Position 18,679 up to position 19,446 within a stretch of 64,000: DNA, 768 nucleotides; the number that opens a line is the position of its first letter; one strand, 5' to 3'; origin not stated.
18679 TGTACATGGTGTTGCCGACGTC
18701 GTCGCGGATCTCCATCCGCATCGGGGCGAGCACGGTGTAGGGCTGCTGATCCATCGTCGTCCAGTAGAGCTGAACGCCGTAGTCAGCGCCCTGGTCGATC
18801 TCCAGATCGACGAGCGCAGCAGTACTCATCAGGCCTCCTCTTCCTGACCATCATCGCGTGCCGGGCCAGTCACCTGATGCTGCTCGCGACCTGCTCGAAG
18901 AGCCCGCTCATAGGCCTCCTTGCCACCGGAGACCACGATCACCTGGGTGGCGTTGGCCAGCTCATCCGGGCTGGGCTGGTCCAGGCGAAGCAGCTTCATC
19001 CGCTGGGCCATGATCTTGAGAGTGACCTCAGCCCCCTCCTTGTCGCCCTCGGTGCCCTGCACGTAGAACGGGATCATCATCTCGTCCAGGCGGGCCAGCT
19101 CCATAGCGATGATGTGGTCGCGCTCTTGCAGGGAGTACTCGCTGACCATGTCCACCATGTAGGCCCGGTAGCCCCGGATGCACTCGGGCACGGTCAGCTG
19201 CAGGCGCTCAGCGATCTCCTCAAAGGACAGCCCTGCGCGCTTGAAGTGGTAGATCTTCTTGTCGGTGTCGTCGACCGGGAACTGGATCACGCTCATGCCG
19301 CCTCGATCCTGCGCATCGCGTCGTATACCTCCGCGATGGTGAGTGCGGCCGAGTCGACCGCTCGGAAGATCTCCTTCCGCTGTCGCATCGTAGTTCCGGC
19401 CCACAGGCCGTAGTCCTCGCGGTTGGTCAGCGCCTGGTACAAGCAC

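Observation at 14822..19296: Fibre-like genes, one with collagen repeats, lie between the small and large terminase genes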

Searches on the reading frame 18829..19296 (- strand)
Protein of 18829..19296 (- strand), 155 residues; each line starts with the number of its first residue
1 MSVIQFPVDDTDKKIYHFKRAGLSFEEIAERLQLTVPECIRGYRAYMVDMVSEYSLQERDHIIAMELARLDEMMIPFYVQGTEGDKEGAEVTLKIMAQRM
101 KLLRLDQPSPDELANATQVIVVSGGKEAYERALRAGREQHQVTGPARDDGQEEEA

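Call 4: search_protein_families(library=pfam, proteins=[window:18829-19296:-], max_evalue=0.01)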
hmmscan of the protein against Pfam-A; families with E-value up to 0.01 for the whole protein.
window:18829-19296:- (155 aa): 1 family
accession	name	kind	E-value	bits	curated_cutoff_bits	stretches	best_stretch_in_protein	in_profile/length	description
PF13404.12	HTH_AsnC-type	-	0.0088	16.3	27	0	9-41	2-36/42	AsnC-type helix-turn-helix domain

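Call 5: search_protein_families(library=phrogs, proteins=[window:18829-19296:-], max_evalue=0.01)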
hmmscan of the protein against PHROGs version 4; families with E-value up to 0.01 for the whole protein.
window:18829-19296:- (155 aa): 1 family
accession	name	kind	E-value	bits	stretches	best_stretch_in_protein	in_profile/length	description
phrog_645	-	DNA, RNA and nucleotide metabolism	3e-13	51.3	1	13-127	28-142/196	Rnase E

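Call 13: search_dna_similar(query=window:18829-19296:-, collection=phages, mode=protein, max_rows=40, max_evalue=0.001)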
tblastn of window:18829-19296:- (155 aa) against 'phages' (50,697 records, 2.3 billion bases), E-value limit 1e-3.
Records with a match: 5; places in all: 5; records where one place covers at least 80% of the query: 0.
Best place of each record, by identity: <60% 5.
By first word of the organism name: Microbacterium 3; Gordonia 2.
By host as written in the record: Microbacterium foliorum NRRL B-24224 3; Rhodococcus erythropolis RIA 643 2.
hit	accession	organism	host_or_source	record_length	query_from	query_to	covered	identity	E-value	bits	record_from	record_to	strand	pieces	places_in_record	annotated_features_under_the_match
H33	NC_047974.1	Gordonia phage Jace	Rhodococcus erythropolis RIA 643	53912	14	120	69%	29.6%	9e-9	59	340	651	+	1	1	1: Rnase E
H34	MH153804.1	Gordonia phage Jace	Rhodococcus erythropolis RIA 643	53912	14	120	69%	29.6%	9e-9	59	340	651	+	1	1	1: helix-turn-helix DNA binding protein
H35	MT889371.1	Microbacterium phage DelaGarza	Microbacterium foliorum NRRL B-24224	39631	17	107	59%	33.0%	3e-6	51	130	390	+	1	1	1: helix-turn-helix DNA binding domain protein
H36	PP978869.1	Microbacterium phage Lesiram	Microbacterium foliorum NRRL B-24224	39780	18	107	58%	33.3%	4e-6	51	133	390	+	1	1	1: helix-turn-helix DNA binding domain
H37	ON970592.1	Microbacterium phage Gingerbug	Microbacterium foliorum NRRL B-24224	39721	17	107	59%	28.0%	7e-4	44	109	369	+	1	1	1: helix-turn-helix DNA binding domain protein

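Call 23: find_related_loci(query=window:18829-19296:-, collection=viral_contigs, flank=10000)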
Query window:18829-19296:- (155 aa) in viral_contigs; peptide patterns used: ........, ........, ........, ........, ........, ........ (x = any residue, [..] = any of these).
12 stretches matched a pattern, but none encodes a relative of the query by tblastn (E <= 1e-3).

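Call 24: find_homologous_proteins(query=window:18829-19296:-, max_evalue=0.001)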
Query window:18829-19296:- (155 aa): 17 proteins with E <= 0.001 among 129 candidates.
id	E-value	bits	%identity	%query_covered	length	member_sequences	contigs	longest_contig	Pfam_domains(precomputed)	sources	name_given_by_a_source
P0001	3.6e-95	333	100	100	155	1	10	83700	-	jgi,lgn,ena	jgi:hypothetical protein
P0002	3.8e-85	301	90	100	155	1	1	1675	-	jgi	jgi:hypothetical protein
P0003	7.0e-83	293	89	100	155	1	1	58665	-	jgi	jgi:hypothetical protein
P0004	7.2e-78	277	84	99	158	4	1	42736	-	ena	-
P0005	1.1e-75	270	82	99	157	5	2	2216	-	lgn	-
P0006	5.0e-65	235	71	99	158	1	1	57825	-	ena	-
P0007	2.7e-62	227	68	99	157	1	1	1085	-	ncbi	-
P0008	3.3e-60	220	66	99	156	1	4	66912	-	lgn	-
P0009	3.1e-58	213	69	99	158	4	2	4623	-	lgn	-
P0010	5.9e-55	203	63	98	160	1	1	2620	-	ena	-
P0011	8.0e-55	202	65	92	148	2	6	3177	-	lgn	-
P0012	9.8e-55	202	65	99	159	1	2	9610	-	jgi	jgi:hypothetical protein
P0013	1.5e-54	201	64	95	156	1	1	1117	-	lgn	-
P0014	2.6e-54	201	65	92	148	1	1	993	-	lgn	-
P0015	2.6e-50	188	60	96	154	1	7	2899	-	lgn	-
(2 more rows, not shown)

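Call 25: find_encoding_contigs(protein=P0001, flank=10000, max_places=4)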
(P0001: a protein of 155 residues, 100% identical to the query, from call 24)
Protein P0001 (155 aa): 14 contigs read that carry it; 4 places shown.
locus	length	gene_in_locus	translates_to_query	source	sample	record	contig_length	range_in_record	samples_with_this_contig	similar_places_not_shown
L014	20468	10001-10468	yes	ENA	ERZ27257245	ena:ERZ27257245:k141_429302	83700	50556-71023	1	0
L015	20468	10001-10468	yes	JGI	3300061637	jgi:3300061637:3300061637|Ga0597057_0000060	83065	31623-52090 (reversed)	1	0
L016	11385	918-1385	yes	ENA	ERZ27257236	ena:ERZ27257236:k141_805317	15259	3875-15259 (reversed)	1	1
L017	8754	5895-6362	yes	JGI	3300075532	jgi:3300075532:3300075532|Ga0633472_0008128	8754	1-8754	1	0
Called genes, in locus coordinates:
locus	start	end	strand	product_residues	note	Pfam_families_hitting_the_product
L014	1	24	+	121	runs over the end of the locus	PF01844:HNH (weak)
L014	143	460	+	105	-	-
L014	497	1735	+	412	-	PF13481:AAA_25 (weak), PF03796:DnaB_C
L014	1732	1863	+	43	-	-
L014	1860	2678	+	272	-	PF13662:Toprim_4, PF13155:Toprim_2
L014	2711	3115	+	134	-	-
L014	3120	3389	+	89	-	-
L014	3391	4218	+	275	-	-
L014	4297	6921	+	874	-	PF02811:PHP, PF07733:DNA_pol3_alpha, PF17657:DNA_pol3_finger, PF14579:HHH_6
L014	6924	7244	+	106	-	-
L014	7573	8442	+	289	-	-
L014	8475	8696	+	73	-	-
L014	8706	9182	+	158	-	-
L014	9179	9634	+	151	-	-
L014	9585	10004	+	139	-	PF02467:Whib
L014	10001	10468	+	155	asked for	-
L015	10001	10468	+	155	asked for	-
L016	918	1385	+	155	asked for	-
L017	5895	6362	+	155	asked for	-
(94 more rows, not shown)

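Call 26: find_encoding_contigs(protein=P0008, flank=10000, max_places=1)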
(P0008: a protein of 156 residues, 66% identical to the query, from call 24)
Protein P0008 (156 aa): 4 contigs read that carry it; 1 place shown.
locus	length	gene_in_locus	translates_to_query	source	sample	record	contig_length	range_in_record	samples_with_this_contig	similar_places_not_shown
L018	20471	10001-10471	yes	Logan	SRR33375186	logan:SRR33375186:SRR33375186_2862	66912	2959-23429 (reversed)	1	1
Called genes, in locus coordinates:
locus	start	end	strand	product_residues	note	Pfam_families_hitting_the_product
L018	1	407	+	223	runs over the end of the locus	-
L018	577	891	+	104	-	-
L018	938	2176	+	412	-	PF03796:DnaB_C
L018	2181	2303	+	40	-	-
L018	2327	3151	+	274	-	PF01807:Zn_ribbon_DnaG (weak), PF13155:Toprim_2, PF13662:Toprim_4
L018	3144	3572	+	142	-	-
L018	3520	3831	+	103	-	-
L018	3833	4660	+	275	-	-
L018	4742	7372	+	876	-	PF02811:PHP, PF07733:DNA_pol3_alpha, PF17657:DNA_pol3_finger, PF14579:HHH_6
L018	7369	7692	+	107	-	-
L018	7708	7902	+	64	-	-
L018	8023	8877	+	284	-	-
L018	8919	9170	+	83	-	-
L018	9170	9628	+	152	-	-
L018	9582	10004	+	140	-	PF02467:Whib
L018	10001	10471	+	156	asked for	-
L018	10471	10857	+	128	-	PF23926:LtfC (weak)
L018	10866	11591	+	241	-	PF01391:Collagen (faint)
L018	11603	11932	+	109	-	-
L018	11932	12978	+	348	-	-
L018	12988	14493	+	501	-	-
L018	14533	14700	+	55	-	-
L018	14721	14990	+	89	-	-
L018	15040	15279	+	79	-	-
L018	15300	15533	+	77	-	-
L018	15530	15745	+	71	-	-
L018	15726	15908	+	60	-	-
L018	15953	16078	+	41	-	-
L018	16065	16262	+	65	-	-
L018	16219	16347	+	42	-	-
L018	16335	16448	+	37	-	-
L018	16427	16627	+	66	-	-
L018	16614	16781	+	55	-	-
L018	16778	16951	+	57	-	-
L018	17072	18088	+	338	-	-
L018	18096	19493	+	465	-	-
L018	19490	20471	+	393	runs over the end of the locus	-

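Call 27: find_encoding_contigs(protein=P0006, flank=10000, max_places=1)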
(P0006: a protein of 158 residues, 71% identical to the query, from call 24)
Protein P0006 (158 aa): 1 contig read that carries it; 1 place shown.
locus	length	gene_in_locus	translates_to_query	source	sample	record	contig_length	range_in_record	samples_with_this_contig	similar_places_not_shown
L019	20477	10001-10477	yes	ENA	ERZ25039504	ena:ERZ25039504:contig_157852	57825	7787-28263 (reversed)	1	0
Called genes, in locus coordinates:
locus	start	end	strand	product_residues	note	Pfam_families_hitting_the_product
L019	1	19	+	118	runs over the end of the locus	PF01844:HNH (weak)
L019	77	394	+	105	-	-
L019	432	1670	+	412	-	PF13481:AAA_25 (faint), PF03796:DnaB_C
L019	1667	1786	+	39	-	-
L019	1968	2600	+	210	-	PF13155:Toprim_2, PF13662:Toprim_4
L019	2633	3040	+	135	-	-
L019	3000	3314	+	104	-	-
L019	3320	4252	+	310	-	-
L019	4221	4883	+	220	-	PF02811:PHP (weak)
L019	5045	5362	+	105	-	-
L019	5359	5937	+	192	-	PF07733:DNA_pol3_alpha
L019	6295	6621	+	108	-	-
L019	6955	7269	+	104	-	-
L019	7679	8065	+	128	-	PF13392:HNH_3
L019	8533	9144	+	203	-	-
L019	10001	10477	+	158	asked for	-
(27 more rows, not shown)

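Call 35: search_solved_structures(query=A1, max_evalue=10, show_alignments=2)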
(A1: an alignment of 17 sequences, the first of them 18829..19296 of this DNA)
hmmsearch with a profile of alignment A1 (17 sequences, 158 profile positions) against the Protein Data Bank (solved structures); distinct sequences matched with E-value up to 10: 10.
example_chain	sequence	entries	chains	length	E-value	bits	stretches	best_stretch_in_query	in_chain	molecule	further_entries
8cwy_A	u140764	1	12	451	2e-09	40.4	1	13-48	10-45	T32-15-1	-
8cws_A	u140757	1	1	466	5.4e-09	39.1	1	16-48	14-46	F4132-2 Chain A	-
5cwb_A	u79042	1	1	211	5.1e-06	29.4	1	13-47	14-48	Designed helical repeat protein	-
7mwr_B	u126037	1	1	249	2.1e-05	27.4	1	13-47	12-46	LHD101B4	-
9drl_A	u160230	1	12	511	0.011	18.5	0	17-47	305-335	T33-549_B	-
6vfi_A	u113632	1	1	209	0.055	16.3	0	19-47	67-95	O43_dn18A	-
2m8e_A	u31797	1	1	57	0.24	14.2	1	11-47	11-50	SLEEPING BEAUTY TRANSPOSASE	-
6urs_A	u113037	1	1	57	0.9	12.3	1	11-47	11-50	Sleeping Beauty transposase PAI subdomain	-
11ts_A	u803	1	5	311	0.97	12.2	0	24-87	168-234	alpha/beta-hydrolase macrolide esterase EstT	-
3vwb_A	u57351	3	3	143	1.4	11.7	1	19-49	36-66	Virulence regulon transcriptional activator virB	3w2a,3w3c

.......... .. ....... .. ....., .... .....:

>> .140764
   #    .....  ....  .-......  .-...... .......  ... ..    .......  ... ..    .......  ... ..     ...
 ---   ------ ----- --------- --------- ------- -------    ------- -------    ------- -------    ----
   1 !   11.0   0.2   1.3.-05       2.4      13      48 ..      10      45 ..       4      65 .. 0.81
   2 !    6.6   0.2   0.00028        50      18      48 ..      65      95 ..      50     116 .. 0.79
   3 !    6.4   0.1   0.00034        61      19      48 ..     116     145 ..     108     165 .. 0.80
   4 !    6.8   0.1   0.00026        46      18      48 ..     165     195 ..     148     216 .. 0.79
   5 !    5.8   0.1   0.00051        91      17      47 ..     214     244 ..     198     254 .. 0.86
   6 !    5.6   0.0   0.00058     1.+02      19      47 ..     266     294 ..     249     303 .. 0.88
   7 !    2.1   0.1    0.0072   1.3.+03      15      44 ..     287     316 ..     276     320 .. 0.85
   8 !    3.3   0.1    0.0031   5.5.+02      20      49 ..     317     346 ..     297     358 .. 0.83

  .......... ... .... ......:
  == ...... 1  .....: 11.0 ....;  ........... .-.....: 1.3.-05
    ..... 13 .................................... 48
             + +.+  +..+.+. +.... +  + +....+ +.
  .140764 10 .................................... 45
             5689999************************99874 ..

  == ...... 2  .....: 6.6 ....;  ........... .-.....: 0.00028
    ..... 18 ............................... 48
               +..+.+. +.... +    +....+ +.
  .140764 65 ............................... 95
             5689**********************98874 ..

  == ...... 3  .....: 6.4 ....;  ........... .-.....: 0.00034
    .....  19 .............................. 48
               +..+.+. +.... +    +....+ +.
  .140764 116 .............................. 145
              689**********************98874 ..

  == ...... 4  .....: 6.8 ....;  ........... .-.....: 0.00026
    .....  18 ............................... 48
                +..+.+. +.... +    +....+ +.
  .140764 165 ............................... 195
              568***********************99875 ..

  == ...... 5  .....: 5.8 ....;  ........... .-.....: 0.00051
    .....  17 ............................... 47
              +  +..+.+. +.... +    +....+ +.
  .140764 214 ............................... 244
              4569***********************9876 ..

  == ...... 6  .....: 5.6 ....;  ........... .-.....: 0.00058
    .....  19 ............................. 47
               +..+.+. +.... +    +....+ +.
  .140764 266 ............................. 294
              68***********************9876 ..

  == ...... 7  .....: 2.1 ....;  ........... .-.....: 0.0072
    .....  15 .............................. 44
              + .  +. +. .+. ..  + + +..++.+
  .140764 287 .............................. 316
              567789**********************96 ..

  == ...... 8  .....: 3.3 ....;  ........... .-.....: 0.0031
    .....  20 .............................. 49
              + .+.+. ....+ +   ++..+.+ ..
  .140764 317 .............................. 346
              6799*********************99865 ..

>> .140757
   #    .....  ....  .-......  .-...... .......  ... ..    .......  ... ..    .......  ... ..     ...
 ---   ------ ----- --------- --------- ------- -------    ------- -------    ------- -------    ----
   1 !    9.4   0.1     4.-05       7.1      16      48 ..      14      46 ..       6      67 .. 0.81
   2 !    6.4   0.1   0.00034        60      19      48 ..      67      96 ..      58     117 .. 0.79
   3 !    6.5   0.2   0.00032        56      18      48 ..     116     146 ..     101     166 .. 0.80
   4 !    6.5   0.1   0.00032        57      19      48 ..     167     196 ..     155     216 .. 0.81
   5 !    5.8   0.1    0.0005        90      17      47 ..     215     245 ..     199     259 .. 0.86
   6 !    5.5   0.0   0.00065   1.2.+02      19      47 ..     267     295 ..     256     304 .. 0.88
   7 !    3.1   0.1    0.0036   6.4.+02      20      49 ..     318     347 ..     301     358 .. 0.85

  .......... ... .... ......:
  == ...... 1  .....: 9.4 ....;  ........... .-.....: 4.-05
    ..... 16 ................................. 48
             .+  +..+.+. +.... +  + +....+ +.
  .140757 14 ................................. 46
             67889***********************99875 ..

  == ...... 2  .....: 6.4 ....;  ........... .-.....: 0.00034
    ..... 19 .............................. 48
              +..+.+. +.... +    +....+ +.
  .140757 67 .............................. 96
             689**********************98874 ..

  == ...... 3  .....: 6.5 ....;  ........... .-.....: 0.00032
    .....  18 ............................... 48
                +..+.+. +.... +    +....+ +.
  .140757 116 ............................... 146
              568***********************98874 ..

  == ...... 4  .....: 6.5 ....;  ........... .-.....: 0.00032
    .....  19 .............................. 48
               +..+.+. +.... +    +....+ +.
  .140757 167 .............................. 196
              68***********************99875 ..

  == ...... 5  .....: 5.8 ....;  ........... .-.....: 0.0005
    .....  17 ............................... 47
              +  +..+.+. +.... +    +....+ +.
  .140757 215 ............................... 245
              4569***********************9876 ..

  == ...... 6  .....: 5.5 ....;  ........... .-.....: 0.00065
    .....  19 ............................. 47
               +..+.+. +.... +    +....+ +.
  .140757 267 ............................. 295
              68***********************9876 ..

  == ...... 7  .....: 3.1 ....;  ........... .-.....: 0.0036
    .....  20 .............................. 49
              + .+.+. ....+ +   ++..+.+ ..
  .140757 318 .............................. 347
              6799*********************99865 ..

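Call 39: predict_structure(alignment_id=A1)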
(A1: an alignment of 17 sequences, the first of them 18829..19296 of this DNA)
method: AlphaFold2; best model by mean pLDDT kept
length: 155 residues; sequences in the alignment: 17
mean_pLDDT: 68.0   pTM: 0.34
mean pLDDT of the five models: 68.0, 64.5, 63.2, 60.6, 57.1
residues with pLDDT >= 90: 6; 70-90: 79; 50-70: 40; < 50: 30
segments of 3 or more residues with pLDDT < 50: 1-7, 139-155
pLDDT, mean of each block of 10 residues (from residue 1): 46 83 87 88 76 59 79 84 83 80 60 50 64 60 39 32
secondary structure, 60 per line:
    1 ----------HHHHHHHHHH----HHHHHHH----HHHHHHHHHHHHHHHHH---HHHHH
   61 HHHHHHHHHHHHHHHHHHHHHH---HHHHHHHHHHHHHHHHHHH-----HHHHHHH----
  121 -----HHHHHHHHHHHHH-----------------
elements in order: H11-20 H25-31 H36-52 H56-82 H86-104 H110-116 H126-138

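Call 41: fold_search(model_id=the predicted structure, library=pdb)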
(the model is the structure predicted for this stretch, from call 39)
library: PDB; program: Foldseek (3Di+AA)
matches with E <= 10: 346; with E <= 0.001: 0
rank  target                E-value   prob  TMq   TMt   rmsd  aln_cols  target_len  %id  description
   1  6v1i_A                8.3e-02  0.90  0.26  0.29  10.7       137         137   18  Cryo-EM reconstruction of the thermophilic bacteriophage P74-26 small terminase- symmetric (released 2020-02-12)
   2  4xvn_F                1.3e-01  0.85  0.26  0.29  10.3       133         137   19  Crystal structure of the small terminase from thermophilic phage G20C (released 2016-02-10)
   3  4xvn_C                1.4e-01  0.57  0.26  0.31  19.0       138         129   15  Crystal structure of the small terminase from thermophilic phage G20C (released 2016-02-10)
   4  4xvn_A                1.9e-01  0.51  0.27  0.31  19.8       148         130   17  Crystal structure of the small terminase from thermophilic phage G20C (released 2016-02-10)
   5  2p6t_F                4.5e-01  0.90  0.24  0.24   4.8        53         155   26  CRYSTAL STRUCTURE OF TRANSCRIPTIONAL REGULATOR NMB0573 and L-LEUCINE COMPLEX FROM NEISSERIA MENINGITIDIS (released 2007-04-03)
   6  6ejq_B                5.1e-01  0.33  0.26  0.29  19.0       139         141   16  Crystal structure of a C-terminally truncated small terminase protein from the thermophilic bacteriophage G20c (released 2018-10-10)
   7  7qtt_N                5.1e-01  0.06  0.14  0.05  23.5       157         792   18  Structural organization of a late activated human spliceosome (Baqr, core region) (released 2023-05-10)
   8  2p6t_B                6.9e-01  0.80  0.24  0.24   5.0        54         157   28  CRYSTAL STRUCTURE OF TRANSCRIPTIONAL REGULATOR NMB0573 and L-LEUCINE COMPLEX FROM NEISSERIA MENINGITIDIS (released 2007-04-03)
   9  2p5v_G                8.8e-01  0.75  0.24  0.23   4.8        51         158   27  Crystal Structure of Transcriptional Regulator NMB0573 from Neisseria Meningitidis (released 2007-04-03)
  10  3cdl_B                9.3e-01  0.13  0.23  0.20  13.5       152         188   12  Crystal structure of a TetR family transcriptional regulator from Pseudomonas syringae pv. tomato str. DC3000 (released 2008-03-18)
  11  2p5v_C                1.2e+00  0.69  0.24  0.24   4.6        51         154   27  Crystal Structure of Transcriptional Regulator NMB0573 from Neisseria Meningitidis (released 2007-04-03)
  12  1l3l_A                1.3e+00  0.96  0.25  0.17   1.5        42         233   19  Crystal structure of a bacterial quorum-sensing transcription factor complexed with pheromone and DNA (released 2002-07-03)
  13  8p7x_w                1.3e+00  0.33  0.28  0.37  13.9        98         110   10  Mycoplasma pneumoniae 70S ribosome in chloramphenicol-treated cells (released 2024-11-20)
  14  3nnr                  1.3e+00  0.11  0.21  0.17  15.8       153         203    9  Crystal structure of a TetR-family transcriptional regulator (Maqu_3571) from MARINOBACTER AQUAEOLEI VT8 at 2.49 A resol (released 2010-07-28)
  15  6uu7_FFF              1.3e+00  0.08  0.16  0.10  18.5       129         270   17  E. coli sigma-S transcription initiation complex with a 6-nt RNA and an NTP ("Old" crystal soaked with UTP, CTP, ddG (released 2020-08-26)
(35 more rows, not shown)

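Call 42: search_protein_families(library=ncbifam, proteins=[window:18829-19296:-], max_evalue=0.1)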
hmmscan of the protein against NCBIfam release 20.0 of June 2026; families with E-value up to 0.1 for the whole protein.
window:18829-19296:- (155 aa): 1 family
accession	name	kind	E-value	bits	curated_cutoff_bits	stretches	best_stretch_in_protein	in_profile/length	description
NF010729.0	PRK14129.1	equivalog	0.029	14.8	135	1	39-117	15-94/105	heat shock protein HspQ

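Call 43: search_protein_families(library=pfam, alignment_id=A1, max_evalue=1)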
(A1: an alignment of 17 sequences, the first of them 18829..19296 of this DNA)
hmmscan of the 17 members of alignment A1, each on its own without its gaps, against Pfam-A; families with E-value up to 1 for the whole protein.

A. member 1, window:18829-19296:- (155 aa): 3 families
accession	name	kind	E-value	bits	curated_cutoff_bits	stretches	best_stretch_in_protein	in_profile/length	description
PF13404.12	HTH_AsnC-type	-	0.0088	16.3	27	1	9-41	2-36/42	AsnC-type helix-turn-helix domain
PF24625.1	DUF7626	-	0.049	13.8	27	1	9-33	3-27/55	Domain of unknown function (DUF7626)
PF13413.12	HTH_25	-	0.13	12.5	24.6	0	20-35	8-23/62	Helix-turn-helix domain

B. families by the number of members that match (of 17 scanned): 30 families (the first 25 are shown)
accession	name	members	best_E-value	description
PF13936.12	HTH_38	9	0.0039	Helix-turn-helix domain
PF13404.12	HTH_AsnC-type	5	0.00013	AsnC-type helix-turn-helix domain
PF04539.22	Sigma70_r3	5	0.0047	Sigma-70 region 3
PF13542.12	HTH_Tnp_ISL3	4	0.0015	Helix-turn-helix domain of transposase family ISL3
PF24625.1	DUF7626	4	0.014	Domain of unknown function (DUF7626)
PF11242.13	DUF2774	4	0.014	Protein of unknown function (DUF2774)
PF13413.12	HTH_25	3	0.036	Helix-turn-helix domain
PF18871.6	HEPN_Toprim_N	2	0.0063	HEPN/Toprim N-terminal domain 1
PF22451.2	NirdL-like_HTH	2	0.01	Siroheme decarboxylase NirDL-like HTH domain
PF08281.18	Sigma70_r4_2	2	0.014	Sigma-70, region 4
PF23577.1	LysM_RLK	2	0.076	LysM domain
PF18024.7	HTH_50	2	0.082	Helix-turn-helix domain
PF24410.1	wHTH-HSP90_Na-assoc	2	0.1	wHTH-Hsp90_Na associated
PF06474.18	LPAM_MltD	1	0.042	MltD lipid attachment motif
PF25068.1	ARM_TT21_4th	1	0.054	Tetratricopeptide repeat protein 21 forth ARM domain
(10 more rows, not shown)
